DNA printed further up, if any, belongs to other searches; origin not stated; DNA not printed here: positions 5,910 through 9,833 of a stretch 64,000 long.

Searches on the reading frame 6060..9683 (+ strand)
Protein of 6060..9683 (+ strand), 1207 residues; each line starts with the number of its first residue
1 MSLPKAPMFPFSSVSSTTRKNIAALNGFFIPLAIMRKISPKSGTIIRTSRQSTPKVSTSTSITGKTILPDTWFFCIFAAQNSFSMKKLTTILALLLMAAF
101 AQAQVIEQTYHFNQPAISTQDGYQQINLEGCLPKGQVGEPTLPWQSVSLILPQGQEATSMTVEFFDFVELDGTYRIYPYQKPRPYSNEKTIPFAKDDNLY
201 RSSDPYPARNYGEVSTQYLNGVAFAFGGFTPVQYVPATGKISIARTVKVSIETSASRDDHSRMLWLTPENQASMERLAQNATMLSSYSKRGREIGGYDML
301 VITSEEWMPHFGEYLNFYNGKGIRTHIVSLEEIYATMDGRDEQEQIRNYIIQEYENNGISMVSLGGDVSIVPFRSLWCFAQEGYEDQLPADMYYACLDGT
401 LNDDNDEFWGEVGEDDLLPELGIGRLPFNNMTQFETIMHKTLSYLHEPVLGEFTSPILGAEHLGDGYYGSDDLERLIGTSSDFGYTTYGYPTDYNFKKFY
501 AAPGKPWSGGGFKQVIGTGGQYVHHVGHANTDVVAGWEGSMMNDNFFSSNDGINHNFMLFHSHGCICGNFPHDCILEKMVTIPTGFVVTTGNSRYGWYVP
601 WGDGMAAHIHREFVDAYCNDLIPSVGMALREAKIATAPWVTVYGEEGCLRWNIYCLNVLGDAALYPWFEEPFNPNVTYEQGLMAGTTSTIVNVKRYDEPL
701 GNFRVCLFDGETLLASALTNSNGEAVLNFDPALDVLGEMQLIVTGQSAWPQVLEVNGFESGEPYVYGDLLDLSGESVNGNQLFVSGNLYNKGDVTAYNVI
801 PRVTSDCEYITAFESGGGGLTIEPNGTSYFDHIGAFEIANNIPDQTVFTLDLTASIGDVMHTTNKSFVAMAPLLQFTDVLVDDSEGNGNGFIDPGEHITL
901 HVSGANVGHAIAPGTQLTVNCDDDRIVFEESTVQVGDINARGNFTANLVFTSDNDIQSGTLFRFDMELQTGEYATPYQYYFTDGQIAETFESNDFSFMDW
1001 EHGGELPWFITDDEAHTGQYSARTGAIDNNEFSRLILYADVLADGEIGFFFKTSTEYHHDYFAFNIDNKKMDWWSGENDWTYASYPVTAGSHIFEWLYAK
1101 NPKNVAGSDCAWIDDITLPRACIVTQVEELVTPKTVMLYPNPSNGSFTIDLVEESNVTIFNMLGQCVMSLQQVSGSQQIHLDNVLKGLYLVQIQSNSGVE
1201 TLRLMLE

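Call 9: search_protein_families(library=pfam, proteins=[window:6060-9683:+], max_evalue=0.00001)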
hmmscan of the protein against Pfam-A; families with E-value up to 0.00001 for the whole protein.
window:6060-9683:+ (1207 aa): 3 families
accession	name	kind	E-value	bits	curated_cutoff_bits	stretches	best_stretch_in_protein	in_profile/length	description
PF01364.23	Peptidase_C25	-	6.1e-40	138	23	1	299-664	1-372/374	Peptidase family C25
PF18962.6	Por_Secre_tail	-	6.8e-13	49.1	27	1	1138-1201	1-70/75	Secretion system C-terminal sorting domain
PF08126.16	Propeptide_C25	-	5.3e-12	45.7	22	1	120-252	40-171/205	Propeptide_C25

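Call 85: search_protein_families(library=ncbifam, proteins=[window:6060-9683:+], max_evalue=0.00001)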
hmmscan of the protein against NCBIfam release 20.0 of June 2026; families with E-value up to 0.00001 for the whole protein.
window:6060-9683:+ (1207 aa): 5 families
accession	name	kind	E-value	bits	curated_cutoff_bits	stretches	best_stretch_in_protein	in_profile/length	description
TIGR04183.1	Por_Secre_tail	domain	5.9e-15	55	23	1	1138-1206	1-71/72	T9SS type A sorting domain-containing protein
NF038113.1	T9SSA_dep_M36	equivalog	4.3e-09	35.1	885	1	1113-1206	768-868/869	T9SS-dependent M36 family metallopeptidase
NF033707.1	T9SS_sortase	equivalog_domain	5.6e-08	30.9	420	1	294-453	364-528/1095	type IX secretion system sortase PorU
TIGR03900.1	prc_long_Delta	hypoth_equivalog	5.7e-08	31.2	660.95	1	863-957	655-752/973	MXAN_5808 family serine peptidase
NF052644.1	T9SS_DNase_Rie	equivalog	1.1e-06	28.2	260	0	1105-1197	154-241/251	T9SS-dependent surface endonuclease, AS87_RS02955 family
